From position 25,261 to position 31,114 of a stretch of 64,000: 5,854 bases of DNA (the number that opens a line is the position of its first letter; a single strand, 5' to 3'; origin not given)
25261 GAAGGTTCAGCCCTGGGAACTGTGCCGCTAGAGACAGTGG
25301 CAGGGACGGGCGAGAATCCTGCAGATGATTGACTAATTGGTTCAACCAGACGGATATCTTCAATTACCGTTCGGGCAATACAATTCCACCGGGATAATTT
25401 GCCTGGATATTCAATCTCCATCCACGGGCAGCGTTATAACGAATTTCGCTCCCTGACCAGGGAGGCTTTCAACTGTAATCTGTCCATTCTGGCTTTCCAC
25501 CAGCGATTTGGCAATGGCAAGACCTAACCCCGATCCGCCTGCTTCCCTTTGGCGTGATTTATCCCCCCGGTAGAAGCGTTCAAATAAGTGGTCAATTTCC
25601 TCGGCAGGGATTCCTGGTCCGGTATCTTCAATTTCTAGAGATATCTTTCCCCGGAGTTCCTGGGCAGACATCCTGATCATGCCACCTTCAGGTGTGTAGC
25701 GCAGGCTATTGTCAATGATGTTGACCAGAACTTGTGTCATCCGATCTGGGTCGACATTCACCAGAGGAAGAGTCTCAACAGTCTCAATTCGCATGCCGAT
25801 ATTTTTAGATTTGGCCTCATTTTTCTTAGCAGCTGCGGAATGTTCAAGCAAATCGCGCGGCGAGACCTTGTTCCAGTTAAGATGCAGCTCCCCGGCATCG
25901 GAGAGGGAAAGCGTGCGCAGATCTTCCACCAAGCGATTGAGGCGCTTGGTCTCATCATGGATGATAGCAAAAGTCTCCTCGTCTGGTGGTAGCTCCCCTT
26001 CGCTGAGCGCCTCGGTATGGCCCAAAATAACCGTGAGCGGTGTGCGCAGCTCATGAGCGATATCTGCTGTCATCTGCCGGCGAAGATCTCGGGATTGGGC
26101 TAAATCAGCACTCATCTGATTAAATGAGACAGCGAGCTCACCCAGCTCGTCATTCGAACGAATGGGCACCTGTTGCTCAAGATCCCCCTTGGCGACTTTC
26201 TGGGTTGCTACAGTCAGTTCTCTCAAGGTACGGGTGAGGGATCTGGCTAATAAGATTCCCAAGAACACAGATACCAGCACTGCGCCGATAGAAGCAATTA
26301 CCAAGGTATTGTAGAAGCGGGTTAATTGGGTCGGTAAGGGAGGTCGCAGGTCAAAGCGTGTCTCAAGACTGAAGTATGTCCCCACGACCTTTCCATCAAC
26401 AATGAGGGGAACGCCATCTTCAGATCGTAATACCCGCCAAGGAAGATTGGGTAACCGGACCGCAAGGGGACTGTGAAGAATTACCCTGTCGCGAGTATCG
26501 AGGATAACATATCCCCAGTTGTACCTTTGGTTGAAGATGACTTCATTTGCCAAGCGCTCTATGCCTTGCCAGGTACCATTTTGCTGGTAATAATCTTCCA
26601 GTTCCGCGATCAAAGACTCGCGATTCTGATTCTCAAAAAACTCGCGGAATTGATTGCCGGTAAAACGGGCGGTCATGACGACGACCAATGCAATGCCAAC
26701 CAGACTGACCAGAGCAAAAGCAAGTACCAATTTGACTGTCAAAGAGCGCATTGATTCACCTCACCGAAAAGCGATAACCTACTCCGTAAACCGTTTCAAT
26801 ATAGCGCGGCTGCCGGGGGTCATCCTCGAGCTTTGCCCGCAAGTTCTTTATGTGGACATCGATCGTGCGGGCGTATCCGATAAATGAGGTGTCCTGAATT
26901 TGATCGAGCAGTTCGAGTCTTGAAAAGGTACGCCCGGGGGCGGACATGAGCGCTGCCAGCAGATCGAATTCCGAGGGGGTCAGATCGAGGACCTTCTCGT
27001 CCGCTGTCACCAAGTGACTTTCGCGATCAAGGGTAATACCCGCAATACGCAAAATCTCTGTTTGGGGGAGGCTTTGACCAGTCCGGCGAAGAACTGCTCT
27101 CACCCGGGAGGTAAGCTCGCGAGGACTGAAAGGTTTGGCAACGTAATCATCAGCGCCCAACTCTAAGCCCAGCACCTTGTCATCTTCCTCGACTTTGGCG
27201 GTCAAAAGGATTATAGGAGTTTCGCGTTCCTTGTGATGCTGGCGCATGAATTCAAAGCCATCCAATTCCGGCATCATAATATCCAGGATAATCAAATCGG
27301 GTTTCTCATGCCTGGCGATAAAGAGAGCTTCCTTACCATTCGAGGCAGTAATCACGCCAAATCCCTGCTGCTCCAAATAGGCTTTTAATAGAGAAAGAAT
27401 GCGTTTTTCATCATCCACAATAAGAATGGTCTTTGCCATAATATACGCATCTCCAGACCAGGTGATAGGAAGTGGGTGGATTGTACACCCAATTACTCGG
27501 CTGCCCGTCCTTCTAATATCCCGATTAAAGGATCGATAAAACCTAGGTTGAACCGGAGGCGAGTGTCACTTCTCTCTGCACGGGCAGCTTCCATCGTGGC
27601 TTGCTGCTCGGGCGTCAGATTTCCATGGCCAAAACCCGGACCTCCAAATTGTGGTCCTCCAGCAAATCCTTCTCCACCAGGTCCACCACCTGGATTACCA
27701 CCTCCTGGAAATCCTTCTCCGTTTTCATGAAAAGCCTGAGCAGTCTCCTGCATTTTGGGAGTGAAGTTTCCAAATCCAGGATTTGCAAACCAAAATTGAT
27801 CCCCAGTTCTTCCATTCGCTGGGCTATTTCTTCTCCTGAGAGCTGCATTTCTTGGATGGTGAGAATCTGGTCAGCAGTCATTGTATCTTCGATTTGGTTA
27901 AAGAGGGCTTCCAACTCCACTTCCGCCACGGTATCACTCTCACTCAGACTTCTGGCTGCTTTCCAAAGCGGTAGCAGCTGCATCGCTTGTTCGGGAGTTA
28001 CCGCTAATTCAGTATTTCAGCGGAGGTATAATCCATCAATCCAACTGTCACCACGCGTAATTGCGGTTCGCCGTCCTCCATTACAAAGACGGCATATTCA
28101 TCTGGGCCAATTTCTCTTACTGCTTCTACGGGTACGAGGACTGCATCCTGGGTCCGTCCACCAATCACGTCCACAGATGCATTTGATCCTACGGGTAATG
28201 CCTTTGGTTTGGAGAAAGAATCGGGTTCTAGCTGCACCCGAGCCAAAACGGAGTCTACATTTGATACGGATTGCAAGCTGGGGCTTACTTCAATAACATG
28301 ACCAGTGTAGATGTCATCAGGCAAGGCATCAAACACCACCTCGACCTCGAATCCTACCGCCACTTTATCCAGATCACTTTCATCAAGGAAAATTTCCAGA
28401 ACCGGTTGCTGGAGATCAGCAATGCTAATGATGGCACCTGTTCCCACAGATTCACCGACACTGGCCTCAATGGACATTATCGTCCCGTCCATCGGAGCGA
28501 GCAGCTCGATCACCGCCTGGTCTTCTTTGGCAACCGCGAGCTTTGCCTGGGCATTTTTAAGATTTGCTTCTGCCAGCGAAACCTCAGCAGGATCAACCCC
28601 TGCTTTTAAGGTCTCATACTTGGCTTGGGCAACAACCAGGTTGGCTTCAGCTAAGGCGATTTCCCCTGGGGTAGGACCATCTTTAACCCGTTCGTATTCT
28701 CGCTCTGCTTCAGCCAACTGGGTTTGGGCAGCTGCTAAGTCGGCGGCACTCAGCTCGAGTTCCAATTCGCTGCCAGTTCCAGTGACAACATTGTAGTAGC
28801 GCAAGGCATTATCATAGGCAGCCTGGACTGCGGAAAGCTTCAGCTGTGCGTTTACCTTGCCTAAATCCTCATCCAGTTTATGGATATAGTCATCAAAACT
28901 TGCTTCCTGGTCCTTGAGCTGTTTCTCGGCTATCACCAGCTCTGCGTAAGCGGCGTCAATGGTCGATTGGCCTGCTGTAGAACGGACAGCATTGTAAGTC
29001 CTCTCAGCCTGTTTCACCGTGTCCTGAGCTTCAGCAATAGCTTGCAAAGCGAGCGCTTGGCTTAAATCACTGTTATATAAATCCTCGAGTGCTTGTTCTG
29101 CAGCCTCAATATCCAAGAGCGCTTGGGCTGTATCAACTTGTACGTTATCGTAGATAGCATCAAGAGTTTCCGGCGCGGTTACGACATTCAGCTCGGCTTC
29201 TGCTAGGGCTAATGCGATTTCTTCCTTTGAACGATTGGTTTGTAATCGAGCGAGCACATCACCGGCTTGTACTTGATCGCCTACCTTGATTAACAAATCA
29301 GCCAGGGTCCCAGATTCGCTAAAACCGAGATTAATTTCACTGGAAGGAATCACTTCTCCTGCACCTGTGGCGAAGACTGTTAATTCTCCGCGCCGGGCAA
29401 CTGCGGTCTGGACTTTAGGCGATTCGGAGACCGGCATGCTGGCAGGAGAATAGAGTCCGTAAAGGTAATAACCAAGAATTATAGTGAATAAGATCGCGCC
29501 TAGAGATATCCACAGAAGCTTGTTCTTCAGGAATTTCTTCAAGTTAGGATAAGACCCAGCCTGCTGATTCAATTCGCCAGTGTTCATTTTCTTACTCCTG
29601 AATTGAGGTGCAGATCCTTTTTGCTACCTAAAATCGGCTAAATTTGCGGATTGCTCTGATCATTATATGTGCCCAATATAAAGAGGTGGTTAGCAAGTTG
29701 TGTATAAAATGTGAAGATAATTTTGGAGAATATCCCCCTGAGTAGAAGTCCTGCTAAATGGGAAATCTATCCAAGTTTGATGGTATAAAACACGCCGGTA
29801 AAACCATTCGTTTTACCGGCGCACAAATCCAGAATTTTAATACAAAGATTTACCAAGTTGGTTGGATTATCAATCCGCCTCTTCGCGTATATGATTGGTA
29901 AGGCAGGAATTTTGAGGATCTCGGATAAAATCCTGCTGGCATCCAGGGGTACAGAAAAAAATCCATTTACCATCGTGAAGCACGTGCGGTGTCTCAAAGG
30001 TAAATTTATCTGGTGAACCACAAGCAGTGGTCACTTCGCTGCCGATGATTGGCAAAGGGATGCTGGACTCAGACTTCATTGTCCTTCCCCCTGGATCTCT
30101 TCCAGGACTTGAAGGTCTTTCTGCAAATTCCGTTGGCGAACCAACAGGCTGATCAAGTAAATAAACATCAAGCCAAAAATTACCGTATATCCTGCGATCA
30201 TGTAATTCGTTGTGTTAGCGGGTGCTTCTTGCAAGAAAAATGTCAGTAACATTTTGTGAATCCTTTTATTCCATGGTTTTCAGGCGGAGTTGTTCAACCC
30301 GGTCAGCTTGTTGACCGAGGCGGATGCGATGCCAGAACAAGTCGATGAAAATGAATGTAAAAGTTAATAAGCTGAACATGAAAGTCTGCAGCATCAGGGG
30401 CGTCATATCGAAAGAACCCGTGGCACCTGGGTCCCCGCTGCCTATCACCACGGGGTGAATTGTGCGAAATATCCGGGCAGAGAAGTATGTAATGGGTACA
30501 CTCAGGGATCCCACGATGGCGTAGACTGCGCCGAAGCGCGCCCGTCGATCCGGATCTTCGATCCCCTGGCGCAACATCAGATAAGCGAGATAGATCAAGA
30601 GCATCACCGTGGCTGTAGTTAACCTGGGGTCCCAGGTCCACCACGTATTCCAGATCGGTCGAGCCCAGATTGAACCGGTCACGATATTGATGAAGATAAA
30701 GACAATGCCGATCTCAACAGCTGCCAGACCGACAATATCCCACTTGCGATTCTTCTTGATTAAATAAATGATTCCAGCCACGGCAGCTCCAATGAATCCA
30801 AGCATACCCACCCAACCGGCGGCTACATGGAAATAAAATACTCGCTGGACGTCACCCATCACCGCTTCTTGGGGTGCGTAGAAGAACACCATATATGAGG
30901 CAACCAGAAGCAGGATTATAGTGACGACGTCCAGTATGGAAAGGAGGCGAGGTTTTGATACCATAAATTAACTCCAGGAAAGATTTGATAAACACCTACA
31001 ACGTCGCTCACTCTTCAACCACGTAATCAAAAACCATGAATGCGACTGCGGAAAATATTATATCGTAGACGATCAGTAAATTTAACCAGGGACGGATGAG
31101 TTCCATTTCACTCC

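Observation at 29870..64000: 34-kb contiguous cytochrome island: ccm machinery, two quinol:cytochrome c oxidoreductases, two dedicated two-component systems and 60 CXXCH motifs, but no terminal oxidase or reductase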

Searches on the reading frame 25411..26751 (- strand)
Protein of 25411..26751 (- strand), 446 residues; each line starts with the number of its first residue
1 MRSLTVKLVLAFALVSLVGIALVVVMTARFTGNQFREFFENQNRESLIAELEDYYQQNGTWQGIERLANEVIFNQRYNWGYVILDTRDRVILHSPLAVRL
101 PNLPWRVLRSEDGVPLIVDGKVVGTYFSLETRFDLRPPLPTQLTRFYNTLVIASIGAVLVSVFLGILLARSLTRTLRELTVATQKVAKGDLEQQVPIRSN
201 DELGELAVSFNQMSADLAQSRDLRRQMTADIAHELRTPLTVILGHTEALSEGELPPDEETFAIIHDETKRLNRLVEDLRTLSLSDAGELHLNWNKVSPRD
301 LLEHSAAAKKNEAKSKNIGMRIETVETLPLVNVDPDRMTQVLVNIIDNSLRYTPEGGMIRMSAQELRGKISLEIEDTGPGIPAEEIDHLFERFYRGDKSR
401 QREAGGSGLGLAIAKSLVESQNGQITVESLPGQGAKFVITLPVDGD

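Call 8: search_protein_families(library=pfam, proteins=[window:25411-26751:-])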
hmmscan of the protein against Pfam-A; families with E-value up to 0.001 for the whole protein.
window:25411-26751:- (446 aa): 5 families
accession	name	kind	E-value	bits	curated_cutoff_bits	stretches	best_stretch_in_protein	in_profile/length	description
PF02518.31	HATPase_c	-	3.1e-31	108.5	26.4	1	334-444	2-110/111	Histidine kinase-, DNA gyrase B-, and HSP90-like ATPase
PF00672.30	HAMP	-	5.9e-19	68.6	25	1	167-217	1-51/53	HAMP domain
PF00512.31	HisKA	-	8.8e-19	67.8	26.9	1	224-287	2-66/66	His Kinase A (phospho-acceptor) domain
PF13589.12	HATPase_c_3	-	0.00015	22.2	25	1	338-416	3-82/137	Histidine kinase-, DNA gyrase B-, and HSP90-like ATPase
PF13581.12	HATPase_c_2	-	0.00026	21.4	27.4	1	342-420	40-111/127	Histidine kinase-like ATPase domain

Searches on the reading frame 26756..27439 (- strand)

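Call 8: search_protein_families(library=pfam, proteins=[window:26756-27439:-])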
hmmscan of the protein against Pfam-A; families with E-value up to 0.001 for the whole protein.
window:26756-27439:- (227 aa): 2 families
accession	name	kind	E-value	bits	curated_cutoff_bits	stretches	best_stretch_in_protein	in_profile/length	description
PF00072.30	Response_reg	-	4.1e-32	111.1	30.2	1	5-114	1-111/111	Response regulator receiver domain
PF00486.34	Trans_reg_C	-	4.3e-27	94.4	26.2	1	149-224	2-77/77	Transcriptional regulatory protein, C terminal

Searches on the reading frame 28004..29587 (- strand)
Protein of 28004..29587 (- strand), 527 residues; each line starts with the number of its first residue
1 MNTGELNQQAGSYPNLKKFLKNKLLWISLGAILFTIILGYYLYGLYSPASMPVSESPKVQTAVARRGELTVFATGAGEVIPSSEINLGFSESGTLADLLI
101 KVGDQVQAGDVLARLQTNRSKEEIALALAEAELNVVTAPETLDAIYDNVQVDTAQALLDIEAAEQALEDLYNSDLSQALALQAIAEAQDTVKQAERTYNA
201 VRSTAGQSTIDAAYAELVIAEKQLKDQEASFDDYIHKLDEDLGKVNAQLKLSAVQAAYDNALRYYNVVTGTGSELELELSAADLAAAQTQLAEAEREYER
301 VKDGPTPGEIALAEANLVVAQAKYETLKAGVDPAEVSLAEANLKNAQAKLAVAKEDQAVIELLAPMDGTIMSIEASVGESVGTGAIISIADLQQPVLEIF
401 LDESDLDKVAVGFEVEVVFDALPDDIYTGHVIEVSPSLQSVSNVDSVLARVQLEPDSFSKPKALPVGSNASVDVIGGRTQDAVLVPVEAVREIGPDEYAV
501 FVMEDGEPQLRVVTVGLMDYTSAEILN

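Call 8: search_protein_families(library=pfam, proteins=[window:28004-29587:-])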
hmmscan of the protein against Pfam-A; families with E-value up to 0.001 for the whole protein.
window:28004-29587:- (527 aa): 4 families
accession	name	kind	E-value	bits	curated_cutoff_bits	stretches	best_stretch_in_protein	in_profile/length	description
PF16576.10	HlyD_D23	-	1.9e-13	50.6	30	1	277-444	49-194/214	Barrel-sandwich domain of CusB or HlyD membrane-fusion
PF13437.12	HlyD_3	-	2.2e-11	44.9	22.2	1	362-464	2-103/106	HlyD family secretion protein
PF00364.28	Biotin_lipoyl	-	5.1e-08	33.1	22.1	0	349-387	32-70/73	Biotin-requiring enzyme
PF13533.13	Biotin_lipoyl_2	-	7.7e-06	26.1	29.8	1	92-115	8-31/32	Biotin-lipoyl like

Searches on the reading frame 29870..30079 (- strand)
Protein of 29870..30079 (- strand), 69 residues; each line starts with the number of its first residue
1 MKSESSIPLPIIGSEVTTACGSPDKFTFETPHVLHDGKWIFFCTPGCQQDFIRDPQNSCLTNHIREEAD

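Call 76: search_protein_families(library=pfam, proteins=[window:29870-30079:-], max_evalue=5)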
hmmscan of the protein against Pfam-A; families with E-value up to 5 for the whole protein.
window:29870-30079:- (69 aa): 1 family
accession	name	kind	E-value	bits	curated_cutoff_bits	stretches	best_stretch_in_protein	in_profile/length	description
PF04945.19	YHS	-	0.0026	18.1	30.3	1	36-56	21-41/47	YHS domain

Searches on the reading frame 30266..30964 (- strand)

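Call 4: search_protein_families(library=pfam, proteins=[window:30266-30964:-])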
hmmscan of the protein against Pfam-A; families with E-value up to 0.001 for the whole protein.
window:30266-30964:- (232 aa): 1 family
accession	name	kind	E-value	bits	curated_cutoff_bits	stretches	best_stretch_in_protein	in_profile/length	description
PF01578.25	Cytochrom_C_asm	-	5.6e-30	105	29.9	1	10-170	33-212/212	Cytochrome C assembly protein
